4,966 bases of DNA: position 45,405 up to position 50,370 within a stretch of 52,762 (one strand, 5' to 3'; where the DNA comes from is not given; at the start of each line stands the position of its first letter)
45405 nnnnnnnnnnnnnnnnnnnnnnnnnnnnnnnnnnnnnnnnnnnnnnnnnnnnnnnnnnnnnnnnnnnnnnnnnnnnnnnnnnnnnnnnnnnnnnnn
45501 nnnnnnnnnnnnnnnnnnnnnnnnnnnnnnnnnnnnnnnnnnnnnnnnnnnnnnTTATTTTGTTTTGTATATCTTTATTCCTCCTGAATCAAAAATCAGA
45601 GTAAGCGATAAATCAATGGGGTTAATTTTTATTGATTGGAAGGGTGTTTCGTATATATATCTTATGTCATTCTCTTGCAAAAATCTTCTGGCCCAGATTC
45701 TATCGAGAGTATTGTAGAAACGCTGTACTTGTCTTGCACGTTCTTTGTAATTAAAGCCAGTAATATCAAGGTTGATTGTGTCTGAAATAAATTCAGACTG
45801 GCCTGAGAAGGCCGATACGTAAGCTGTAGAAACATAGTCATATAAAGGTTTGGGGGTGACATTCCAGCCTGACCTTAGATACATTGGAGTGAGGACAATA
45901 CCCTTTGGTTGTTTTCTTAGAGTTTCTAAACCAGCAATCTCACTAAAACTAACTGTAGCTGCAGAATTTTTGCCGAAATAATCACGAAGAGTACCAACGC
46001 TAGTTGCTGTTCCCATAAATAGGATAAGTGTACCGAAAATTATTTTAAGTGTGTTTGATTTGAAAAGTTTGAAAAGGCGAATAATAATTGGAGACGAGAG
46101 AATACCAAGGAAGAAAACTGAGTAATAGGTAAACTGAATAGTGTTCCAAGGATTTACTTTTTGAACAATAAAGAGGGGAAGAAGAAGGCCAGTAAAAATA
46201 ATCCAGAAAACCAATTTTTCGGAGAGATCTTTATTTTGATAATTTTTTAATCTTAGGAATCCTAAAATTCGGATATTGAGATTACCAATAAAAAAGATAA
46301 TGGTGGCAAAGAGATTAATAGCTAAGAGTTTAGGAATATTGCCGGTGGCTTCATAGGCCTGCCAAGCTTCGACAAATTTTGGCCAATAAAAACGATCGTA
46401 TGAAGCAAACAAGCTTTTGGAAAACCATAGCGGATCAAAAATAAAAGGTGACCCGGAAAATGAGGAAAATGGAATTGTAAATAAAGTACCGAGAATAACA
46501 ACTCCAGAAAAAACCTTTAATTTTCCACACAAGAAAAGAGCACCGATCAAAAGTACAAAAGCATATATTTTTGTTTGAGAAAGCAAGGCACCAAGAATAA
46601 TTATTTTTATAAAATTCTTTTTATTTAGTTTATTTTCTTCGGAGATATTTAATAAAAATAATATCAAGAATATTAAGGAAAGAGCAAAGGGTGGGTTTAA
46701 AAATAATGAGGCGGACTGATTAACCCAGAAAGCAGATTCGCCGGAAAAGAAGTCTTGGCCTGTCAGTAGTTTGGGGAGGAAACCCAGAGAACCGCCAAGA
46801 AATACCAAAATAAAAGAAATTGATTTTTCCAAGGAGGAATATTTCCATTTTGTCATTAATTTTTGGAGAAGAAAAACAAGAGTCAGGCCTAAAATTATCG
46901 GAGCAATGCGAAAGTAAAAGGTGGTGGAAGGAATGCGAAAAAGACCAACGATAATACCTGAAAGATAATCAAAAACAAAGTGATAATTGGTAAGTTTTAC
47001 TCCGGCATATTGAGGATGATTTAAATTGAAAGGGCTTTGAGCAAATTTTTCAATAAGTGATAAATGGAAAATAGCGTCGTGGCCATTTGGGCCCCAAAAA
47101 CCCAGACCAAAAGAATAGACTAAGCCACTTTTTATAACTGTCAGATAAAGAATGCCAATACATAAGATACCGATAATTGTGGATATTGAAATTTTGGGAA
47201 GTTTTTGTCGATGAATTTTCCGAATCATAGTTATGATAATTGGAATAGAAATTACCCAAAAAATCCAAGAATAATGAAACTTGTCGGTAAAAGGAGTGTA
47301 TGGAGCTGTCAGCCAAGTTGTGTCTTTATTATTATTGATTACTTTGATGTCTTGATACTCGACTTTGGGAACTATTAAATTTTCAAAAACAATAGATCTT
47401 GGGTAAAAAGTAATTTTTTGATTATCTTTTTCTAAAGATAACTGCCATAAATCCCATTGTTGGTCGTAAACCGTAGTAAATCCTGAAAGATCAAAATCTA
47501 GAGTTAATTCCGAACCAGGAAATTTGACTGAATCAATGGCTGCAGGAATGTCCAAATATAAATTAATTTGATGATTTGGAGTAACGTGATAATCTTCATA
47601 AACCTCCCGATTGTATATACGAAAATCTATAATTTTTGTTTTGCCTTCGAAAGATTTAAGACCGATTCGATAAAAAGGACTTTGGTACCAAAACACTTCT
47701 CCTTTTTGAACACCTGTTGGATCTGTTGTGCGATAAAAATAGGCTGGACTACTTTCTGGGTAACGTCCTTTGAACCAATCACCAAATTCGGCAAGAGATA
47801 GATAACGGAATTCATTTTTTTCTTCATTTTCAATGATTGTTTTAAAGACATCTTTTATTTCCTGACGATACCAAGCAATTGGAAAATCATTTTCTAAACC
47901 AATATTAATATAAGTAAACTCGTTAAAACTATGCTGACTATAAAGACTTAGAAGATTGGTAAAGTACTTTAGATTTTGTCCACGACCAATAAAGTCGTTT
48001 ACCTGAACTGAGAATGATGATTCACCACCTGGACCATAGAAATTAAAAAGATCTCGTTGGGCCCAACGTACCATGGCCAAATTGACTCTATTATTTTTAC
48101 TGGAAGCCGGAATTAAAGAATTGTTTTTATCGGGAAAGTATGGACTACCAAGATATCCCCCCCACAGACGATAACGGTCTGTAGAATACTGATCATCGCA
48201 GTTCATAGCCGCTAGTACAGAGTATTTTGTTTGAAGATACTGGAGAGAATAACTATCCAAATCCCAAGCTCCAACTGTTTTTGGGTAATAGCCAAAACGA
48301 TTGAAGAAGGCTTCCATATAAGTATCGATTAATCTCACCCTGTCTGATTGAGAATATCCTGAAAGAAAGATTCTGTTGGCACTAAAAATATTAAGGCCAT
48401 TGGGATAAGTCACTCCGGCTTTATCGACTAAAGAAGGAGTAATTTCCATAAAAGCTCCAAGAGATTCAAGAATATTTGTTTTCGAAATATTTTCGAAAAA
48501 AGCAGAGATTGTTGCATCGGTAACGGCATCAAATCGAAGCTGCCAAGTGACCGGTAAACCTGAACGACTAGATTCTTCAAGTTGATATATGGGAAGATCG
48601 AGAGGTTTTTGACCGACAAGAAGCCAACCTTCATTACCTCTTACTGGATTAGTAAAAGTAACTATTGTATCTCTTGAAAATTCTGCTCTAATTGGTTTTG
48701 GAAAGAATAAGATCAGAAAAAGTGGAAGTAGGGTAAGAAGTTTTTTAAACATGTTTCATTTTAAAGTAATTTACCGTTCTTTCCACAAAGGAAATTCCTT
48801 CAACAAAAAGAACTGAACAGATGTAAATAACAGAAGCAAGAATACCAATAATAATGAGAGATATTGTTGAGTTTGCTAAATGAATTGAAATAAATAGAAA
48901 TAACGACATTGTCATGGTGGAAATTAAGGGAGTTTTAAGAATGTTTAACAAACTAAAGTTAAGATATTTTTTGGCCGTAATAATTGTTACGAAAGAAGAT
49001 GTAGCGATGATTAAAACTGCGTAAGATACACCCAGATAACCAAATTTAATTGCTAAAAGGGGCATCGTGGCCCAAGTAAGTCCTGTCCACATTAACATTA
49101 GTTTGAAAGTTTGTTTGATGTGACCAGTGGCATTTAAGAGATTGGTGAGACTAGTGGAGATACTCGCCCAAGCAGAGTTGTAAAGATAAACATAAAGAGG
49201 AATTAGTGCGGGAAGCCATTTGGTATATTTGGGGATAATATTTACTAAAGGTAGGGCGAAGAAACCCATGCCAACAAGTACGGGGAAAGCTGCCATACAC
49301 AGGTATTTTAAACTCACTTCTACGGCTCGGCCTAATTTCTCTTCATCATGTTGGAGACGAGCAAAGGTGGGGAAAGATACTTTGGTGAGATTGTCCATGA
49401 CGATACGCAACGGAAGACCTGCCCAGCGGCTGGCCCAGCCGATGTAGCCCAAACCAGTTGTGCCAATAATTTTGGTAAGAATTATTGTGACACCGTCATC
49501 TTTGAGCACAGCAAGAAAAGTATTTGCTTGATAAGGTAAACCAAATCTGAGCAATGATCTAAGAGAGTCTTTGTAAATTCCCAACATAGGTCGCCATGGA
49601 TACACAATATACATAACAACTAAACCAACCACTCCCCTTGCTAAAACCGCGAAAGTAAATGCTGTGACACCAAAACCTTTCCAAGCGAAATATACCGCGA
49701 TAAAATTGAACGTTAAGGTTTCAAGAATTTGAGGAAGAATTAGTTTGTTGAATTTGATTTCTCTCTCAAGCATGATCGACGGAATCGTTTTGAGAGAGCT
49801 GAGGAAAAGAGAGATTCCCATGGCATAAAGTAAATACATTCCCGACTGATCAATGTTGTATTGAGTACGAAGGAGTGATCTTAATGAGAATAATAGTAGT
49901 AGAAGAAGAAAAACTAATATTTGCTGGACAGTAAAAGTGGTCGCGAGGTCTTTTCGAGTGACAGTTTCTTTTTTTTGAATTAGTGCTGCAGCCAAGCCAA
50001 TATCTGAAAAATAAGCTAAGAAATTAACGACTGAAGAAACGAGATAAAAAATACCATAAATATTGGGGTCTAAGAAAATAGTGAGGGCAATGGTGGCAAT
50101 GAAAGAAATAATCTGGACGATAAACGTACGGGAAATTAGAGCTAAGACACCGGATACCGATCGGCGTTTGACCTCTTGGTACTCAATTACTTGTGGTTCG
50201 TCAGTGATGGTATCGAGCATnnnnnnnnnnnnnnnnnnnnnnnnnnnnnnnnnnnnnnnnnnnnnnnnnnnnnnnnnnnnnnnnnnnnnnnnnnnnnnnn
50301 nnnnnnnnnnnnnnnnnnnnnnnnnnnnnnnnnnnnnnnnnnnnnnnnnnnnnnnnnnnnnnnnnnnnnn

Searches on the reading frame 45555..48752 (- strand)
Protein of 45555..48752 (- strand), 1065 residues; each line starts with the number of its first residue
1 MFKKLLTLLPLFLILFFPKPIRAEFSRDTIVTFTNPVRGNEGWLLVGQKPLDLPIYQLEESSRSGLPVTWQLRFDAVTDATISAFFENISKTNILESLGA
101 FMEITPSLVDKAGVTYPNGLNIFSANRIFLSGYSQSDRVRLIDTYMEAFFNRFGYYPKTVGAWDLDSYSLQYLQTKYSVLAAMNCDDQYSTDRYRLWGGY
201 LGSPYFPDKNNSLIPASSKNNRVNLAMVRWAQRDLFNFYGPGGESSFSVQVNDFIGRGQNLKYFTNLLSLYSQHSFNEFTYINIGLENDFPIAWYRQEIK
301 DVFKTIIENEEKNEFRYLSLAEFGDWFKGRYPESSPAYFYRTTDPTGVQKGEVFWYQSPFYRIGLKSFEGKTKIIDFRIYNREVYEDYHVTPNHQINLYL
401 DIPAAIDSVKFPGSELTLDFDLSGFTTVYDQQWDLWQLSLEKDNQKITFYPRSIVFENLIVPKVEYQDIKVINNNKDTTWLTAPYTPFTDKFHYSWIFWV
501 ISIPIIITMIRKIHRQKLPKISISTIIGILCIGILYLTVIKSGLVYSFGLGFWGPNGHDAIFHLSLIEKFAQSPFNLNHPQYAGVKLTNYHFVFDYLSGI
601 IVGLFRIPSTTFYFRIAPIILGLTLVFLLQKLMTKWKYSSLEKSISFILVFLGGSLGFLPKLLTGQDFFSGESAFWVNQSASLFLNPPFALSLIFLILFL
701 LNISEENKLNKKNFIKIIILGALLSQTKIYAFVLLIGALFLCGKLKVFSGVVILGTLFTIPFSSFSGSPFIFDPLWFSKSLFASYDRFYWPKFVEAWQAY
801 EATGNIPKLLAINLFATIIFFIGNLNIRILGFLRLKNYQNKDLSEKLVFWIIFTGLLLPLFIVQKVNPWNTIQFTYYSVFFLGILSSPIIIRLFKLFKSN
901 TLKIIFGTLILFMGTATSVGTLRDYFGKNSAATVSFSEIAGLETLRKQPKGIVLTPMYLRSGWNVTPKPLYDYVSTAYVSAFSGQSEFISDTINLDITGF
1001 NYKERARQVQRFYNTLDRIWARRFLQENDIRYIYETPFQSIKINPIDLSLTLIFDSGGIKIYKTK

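Call 5: search_protein_families(library=pfam, proteins=[window:45555-48752:-], max_evalue=0.01)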
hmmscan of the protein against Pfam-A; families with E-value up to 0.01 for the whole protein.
window:45555-48752:- (1065 aa): 0 families

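Call 56: search_protein_families(library=pfam, proteins=[window:45555-48752:-], max_evalue=1)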
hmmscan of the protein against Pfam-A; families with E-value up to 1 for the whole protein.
window:45555-48752:- (1065 aa): 1 family
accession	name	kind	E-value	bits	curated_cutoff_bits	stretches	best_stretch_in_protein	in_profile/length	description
PF21584.2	2L_N_poxvirus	-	0.09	13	27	1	455-536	22-102/173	Poxvirus, 2L, N-terminal domain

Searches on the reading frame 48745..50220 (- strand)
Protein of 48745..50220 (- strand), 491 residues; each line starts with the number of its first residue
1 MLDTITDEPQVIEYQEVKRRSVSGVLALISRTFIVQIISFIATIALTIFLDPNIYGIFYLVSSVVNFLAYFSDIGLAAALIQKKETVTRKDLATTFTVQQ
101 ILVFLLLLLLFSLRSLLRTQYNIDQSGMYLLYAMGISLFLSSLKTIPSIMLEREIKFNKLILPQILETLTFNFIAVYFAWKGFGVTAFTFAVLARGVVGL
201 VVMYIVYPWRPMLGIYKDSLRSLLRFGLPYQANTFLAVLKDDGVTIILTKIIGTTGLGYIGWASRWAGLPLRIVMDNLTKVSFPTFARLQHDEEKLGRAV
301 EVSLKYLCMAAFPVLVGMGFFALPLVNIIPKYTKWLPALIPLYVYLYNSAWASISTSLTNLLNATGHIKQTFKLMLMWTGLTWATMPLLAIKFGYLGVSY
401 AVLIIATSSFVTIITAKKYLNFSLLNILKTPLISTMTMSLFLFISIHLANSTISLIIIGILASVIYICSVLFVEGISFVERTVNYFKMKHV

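Call 5: search_protein_families(library=pfam, proteins=[window:48745-50220:-], max_evalue=0.01)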
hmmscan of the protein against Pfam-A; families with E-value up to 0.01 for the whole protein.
window:48745-50220:- (491 aa): 2 families
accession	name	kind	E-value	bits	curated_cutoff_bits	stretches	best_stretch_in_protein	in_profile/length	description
PF13440.11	Polysacc_synt_3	-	3.3e-49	168.1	23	1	49-329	5-283/293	Polysaccharide biosynthesis protein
PF01943.22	Polysacc_synt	-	9.6e-20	71.6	28.2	1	22-290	2-274/274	Polysaccharide biosynthesis protein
